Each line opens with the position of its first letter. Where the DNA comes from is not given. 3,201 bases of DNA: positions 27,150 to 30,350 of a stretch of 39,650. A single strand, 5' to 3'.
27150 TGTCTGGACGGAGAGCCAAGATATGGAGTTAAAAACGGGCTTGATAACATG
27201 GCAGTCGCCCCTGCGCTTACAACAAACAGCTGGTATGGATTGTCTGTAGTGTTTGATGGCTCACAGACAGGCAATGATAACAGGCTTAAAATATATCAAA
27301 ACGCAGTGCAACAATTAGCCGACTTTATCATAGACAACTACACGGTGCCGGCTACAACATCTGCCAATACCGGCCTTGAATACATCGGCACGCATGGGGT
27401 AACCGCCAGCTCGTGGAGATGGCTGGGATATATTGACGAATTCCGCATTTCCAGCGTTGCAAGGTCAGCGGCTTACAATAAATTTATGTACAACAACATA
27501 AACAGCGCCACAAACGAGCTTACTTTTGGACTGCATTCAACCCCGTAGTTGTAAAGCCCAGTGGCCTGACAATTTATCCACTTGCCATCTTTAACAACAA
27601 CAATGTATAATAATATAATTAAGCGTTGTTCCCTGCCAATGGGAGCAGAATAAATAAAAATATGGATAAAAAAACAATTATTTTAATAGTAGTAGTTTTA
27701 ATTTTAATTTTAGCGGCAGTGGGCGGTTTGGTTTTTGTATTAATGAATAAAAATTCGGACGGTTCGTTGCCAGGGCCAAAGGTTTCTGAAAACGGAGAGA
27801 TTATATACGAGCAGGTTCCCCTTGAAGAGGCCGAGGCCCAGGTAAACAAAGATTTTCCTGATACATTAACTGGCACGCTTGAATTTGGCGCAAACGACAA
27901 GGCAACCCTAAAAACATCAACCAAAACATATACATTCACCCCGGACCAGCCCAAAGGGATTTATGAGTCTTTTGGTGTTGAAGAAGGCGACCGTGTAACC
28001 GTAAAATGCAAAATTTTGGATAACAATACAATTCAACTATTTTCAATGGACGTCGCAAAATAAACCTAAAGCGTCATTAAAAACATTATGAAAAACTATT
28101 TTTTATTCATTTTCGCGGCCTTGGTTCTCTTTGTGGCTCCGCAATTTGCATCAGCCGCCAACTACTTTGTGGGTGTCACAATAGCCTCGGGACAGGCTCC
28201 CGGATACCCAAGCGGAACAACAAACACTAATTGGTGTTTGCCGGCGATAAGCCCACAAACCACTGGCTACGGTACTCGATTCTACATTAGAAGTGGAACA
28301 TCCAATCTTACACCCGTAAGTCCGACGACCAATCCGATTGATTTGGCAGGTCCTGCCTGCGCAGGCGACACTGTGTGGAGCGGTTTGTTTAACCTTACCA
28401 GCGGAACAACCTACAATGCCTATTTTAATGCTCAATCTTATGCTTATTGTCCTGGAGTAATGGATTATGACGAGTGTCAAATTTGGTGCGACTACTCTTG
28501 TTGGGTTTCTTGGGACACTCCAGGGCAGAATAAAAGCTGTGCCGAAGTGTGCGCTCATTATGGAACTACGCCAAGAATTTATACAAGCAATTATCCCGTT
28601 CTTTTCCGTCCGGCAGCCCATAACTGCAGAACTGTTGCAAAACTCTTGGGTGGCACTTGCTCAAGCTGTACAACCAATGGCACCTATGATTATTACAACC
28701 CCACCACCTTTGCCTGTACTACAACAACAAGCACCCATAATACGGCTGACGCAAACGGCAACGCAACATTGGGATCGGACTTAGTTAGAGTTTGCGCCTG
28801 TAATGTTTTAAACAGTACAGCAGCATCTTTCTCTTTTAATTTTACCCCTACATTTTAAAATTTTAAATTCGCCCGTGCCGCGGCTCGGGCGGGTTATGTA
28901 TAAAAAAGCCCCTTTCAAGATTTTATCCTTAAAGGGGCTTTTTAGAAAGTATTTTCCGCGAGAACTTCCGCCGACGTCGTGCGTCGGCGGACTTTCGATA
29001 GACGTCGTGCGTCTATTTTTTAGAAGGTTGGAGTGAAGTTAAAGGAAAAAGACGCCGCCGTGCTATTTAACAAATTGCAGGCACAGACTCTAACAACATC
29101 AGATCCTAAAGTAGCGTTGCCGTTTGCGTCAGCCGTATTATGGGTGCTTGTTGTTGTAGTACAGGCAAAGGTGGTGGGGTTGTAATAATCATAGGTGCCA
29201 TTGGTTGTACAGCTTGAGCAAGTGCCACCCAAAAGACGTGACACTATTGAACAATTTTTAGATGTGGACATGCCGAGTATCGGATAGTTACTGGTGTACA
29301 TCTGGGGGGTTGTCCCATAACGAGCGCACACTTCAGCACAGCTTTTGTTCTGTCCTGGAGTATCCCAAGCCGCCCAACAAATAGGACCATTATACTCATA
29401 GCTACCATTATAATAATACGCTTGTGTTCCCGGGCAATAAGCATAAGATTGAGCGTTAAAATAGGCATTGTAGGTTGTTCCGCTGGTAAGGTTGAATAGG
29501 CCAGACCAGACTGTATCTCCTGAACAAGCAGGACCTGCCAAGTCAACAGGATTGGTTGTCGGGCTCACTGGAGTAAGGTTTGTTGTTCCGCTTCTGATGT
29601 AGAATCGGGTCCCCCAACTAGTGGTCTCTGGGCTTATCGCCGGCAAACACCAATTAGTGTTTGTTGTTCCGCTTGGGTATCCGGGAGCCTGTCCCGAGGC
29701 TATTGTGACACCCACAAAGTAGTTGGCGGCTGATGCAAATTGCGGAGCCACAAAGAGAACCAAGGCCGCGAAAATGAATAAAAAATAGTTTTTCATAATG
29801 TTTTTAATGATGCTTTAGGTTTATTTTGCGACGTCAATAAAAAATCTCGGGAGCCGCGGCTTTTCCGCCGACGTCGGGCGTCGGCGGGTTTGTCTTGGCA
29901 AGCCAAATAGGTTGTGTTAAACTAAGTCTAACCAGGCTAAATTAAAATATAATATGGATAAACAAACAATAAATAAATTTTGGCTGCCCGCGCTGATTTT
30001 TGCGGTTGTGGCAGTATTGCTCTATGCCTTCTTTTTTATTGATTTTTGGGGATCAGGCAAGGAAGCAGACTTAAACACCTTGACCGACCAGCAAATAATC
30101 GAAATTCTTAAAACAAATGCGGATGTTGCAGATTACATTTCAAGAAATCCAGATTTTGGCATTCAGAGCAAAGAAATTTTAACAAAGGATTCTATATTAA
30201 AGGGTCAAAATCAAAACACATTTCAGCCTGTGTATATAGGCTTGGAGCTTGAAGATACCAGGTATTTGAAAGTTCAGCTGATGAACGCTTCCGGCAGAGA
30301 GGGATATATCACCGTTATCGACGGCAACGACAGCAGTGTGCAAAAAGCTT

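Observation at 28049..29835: Convergent inverted duplication encoding two Cys-rich secreted paralogs with a mosaic of identical, synonymously saturated and replaced tracts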

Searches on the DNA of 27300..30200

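Call 89: search_rna_families(source=window, start=27300, end=30200, threshold=evalue, max_evalue=1)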
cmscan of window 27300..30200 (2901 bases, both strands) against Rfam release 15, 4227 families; matches with E-value up to 1: 2.
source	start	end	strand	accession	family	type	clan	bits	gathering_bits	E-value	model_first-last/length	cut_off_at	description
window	28870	28943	+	RF02450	ncr1175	Gene; sRNA;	-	26.2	60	0.077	1-110/110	no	Bacillus sRNA ncr1175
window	28902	29005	-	RF04180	BTnc231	Gene; sRNA;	-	19.1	80.4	0.88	1-154/154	no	Bacteroides sRNA BTnc231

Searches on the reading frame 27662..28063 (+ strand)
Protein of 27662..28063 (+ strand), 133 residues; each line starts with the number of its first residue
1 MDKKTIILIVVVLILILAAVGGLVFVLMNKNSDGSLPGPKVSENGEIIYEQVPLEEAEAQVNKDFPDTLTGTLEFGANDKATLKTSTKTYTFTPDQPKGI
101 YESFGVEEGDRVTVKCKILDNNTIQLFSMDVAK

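Call 8: search_protein_families(library=pfam, proteins=[window:27662-28063:+], max_evalue=0.1)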
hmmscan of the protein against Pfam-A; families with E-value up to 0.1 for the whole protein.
window:27662-28063:+ (133 aa): 0 families

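Call 93: search_protein_families(library=ncbifam, proteins=[window:27662-28060:+], max_evalue=0.05)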
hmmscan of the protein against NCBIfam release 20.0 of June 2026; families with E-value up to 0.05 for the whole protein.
window:27662-28060:+ (133 aa): 2 families
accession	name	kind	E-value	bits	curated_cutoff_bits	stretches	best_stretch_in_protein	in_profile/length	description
NF004285.1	PRK05696.1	equivalog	0.0067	16.2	179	1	3-33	18-47/171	flagellar basal body-associated protein FliL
NF006283.1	PRK08455.1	equivalog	0.015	15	187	1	4-34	17-48/182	flagellar basal body-associated protein FliL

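Call 94: search_protein_families(library=phrogs, proteins=[window:27662-28060:+], max_evalue=0.01)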
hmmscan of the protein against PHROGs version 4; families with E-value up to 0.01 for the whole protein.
window:27662-28060:+ (133 aa): 0 families

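Call 95: search_protein_families(library=padloc, proteins=[window:27662-28060:+], max_evalue=0.01)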
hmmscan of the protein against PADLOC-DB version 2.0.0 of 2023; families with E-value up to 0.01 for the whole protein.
window:27662-28060:+ (133 aa): 0 families
